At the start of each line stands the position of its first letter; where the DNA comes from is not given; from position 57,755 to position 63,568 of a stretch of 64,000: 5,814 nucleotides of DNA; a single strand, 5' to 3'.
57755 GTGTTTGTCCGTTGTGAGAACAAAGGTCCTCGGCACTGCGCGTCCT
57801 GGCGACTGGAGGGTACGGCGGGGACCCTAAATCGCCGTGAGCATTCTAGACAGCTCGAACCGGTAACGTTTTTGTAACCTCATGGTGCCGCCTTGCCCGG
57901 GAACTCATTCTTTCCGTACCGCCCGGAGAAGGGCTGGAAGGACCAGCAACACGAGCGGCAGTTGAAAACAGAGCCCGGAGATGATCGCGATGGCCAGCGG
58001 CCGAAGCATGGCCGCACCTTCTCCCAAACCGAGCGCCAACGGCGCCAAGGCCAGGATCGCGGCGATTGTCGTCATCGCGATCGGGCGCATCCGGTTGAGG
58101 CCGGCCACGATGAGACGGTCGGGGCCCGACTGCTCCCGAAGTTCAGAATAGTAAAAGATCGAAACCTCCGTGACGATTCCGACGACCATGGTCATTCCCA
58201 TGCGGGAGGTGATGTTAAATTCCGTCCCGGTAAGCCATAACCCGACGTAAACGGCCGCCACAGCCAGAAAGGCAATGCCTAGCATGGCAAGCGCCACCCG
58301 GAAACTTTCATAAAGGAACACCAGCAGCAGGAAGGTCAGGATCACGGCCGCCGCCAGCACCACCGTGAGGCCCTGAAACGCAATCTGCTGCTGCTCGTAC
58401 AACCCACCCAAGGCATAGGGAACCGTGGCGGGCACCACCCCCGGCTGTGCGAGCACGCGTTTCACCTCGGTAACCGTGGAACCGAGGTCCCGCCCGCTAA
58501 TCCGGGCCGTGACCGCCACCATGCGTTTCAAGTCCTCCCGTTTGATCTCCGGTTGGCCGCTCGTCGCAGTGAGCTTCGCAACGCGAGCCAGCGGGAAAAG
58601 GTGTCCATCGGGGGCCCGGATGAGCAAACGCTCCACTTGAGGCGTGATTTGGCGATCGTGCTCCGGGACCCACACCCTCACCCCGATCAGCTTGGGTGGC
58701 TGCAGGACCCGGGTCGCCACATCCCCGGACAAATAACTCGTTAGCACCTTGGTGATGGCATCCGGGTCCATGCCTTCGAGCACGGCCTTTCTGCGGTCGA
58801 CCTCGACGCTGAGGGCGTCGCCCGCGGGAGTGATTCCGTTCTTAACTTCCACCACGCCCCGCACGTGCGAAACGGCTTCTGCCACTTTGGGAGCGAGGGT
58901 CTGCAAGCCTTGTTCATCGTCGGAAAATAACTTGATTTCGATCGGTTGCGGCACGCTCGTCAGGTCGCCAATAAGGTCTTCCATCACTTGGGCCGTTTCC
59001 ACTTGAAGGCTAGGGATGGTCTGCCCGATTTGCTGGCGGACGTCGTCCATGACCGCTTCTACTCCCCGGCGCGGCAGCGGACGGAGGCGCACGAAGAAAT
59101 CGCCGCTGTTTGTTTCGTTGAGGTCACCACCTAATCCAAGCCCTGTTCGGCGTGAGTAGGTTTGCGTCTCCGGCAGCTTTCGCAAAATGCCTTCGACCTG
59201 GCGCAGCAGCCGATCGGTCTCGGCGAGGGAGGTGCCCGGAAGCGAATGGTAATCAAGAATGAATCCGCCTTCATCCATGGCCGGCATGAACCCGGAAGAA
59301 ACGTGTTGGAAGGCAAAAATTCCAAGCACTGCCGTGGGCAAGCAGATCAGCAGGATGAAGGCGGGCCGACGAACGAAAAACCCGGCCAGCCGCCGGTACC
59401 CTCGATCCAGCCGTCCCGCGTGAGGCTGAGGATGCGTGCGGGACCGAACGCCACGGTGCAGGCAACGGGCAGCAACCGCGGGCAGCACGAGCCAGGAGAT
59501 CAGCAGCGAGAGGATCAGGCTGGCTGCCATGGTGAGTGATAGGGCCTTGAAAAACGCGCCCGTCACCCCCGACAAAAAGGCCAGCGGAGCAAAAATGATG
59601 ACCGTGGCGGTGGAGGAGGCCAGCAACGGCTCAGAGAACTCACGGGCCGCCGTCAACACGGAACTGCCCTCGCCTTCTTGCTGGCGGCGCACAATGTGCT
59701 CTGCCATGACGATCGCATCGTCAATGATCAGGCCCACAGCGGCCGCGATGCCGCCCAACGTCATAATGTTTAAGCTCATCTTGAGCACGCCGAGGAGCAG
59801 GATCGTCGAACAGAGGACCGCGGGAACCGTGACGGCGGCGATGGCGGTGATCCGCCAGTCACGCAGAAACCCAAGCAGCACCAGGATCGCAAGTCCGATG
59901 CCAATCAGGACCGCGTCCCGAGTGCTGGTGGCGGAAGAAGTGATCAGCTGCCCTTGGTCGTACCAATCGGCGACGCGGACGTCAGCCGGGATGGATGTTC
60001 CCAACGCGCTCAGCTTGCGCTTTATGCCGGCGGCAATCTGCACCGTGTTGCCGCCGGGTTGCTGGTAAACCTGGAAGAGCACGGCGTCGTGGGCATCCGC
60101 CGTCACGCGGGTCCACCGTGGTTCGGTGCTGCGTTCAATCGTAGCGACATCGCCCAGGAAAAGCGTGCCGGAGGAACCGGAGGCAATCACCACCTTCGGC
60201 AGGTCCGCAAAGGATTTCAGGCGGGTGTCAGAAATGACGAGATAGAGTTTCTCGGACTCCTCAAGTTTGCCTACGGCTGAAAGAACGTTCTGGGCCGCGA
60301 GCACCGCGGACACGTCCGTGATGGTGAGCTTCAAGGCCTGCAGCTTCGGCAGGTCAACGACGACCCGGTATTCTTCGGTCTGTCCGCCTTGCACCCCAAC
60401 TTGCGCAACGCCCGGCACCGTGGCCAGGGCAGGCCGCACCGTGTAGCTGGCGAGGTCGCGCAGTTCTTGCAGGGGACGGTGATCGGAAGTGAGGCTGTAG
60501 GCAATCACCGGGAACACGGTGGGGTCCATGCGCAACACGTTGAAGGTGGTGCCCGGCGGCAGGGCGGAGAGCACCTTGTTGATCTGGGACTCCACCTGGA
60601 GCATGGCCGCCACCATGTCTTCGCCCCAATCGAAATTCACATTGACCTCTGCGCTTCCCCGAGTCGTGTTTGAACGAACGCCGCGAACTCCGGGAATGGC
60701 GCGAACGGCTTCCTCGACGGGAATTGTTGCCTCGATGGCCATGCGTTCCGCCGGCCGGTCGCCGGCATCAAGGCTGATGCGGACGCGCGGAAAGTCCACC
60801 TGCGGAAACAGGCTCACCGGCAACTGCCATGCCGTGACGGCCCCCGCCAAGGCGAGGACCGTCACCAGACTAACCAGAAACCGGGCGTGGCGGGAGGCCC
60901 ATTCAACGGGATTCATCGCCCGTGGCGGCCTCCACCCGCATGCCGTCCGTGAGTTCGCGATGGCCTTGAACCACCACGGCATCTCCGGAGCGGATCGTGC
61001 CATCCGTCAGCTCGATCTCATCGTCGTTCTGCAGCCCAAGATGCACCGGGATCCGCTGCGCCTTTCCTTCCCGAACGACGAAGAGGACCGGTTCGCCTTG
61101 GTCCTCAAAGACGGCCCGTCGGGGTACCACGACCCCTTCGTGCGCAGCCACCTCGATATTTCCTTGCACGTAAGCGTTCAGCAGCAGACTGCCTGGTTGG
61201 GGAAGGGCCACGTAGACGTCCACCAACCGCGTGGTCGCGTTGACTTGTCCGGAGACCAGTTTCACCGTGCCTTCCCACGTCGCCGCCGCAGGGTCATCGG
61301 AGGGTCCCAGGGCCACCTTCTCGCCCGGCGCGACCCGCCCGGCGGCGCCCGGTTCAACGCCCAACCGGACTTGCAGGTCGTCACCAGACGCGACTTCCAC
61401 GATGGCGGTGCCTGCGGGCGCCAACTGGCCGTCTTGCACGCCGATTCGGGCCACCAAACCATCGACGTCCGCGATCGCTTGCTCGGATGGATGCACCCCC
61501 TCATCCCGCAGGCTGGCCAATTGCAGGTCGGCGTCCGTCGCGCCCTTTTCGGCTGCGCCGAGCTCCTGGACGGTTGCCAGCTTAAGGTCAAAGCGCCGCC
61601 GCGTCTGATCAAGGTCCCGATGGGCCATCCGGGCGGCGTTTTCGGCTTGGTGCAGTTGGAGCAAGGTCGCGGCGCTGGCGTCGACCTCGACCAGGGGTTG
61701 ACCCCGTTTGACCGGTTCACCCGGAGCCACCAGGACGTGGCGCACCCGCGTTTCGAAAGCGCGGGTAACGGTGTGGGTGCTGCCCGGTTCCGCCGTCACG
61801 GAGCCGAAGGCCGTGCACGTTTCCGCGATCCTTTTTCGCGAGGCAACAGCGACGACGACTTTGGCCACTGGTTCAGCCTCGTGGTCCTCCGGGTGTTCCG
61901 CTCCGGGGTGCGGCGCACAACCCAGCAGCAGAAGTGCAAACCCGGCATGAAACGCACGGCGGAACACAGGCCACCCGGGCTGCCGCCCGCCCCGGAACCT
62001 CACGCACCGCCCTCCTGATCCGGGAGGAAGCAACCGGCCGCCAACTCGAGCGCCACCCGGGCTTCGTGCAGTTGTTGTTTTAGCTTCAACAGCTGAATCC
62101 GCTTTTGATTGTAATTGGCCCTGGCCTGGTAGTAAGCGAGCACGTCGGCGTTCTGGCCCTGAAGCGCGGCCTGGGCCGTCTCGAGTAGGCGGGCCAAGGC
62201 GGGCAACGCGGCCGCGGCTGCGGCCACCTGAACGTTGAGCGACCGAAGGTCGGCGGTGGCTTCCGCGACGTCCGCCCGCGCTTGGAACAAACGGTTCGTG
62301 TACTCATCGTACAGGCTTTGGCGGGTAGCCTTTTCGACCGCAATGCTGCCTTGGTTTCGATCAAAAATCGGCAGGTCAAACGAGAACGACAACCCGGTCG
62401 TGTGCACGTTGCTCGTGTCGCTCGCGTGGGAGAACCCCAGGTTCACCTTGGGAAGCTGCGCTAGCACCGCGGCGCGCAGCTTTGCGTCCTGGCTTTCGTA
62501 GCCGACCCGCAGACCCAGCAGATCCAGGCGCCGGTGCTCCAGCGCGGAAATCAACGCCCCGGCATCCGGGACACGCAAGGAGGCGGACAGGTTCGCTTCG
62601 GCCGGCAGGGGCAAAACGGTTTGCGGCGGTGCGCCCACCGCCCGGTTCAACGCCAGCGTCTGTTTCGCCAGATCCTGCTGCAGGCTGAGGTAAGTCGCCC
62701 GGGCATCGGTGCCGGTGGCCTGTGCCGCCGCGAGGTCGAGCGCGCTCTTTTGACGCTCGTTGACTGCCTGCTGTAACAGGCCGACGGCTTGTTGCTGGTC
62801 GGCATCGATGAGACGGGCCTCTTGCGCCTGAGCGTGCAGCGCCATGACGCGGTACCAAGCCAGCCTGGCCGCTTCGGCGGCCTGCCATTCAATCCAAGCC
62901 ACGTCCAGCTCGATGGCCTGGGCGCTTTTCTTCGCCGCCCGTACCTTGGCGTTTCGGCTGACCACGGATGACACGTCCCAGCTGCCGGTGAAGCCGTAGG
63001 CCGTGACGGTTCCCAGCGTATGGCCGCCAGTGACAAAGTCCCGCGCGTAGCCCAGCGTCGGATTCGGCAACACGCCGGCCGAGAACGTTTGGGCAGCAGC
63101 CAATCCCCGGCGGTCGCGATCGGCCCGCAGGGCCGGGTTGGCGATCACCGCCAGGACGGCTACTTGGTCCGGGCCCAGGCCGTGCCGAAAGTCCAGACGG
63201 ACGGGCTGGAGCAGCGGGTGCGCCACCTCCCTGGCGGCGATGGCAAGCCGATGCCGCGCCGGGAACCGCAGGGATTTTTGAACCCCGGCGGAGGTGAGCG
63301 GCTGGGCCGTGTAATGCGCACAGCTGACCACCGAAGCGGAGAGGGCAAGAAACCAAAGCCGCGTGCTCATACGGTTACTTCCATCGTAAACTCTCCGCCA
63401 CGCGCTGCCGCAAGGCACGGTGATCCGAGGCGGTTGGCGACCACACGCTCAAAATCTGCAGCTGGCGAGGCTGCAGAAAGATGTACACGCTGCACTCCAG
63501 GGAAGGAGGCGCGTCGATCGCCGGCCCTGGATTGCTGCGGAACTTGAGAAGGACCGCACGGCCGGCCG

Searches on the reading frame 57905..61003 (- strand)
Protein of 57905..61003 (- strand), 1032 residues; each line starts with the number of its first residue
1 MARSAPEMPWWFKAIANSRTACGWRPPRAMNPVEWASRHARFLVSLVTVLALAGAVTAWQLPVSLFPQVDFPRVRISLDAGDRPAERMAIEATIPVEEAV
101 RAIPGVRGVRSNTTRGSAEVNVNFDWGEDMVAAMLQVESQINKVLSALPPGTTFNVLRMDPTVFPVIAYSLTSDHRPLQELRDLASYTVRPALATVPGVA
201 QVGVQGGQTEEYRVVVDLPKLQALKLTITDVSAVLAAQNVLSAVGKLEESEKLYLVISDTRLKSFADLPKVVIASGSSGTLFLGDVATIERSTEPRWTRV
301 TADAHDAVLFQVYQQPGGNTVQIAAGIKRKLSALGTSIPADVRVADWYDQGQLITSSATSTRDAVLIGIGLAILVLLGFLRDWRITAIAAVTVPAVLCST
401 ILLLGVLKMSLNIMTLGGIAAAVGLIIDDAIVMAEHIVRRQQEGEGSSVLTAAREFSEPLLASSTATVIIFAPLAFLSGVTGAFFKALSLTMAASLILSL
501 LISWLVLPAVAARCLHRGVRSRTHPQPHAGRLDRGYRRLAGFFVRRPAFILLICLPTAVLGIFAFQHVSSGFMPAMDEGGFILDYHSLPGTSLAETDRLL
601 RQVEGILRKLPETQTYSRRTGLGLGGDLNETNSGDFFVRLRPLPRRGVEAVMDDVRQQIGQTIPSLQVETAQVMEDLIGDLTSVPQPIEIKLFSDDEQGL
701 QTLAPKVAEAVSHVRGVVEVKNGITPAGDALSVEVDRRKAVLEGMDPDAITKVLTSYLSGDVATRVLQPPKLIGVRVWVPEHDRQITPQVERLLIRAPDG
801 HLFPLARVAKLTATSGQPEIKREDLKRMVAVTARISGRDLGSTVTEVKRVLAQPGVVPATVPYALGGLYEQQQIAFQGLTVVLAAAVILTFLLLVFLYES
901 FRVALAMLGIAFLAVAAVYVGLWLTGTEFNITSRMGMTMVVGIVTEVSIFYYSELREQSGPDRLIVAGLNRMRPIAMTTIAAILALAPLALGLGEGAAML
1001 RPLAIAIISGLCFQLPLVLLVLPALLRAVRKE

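Call 29: search_protein_families(library=pfam, proteins=[window:57905-61003:-], max_evalue=0.001)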
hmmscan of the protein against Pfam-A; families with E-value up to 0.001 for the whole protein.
window:57905-61003:- (1032 aa): 1 family
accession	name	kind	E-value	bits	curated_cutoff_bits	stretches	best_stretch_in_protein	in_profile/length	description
PF00873.25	ACR_tran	-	4.7e-205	683.8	28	1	44-1029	13-1020/1021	AcrB/AcrD/AcrF family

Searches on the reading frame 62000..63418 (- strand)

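Call 29: search_protein_families(library=pfam, proteins=[window:62000-63418:-], max_evalue=0.001)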
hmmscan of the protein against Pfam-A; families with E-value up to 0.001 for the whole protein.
window:62000-63418:- (472 aa): 1 family
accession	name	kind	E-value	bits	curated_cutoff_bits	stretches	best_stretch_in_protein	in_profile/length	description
PF02321.23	OEP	-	1.6e-26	93.7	22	2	290-462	5-187/187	Outer membrane efflux protein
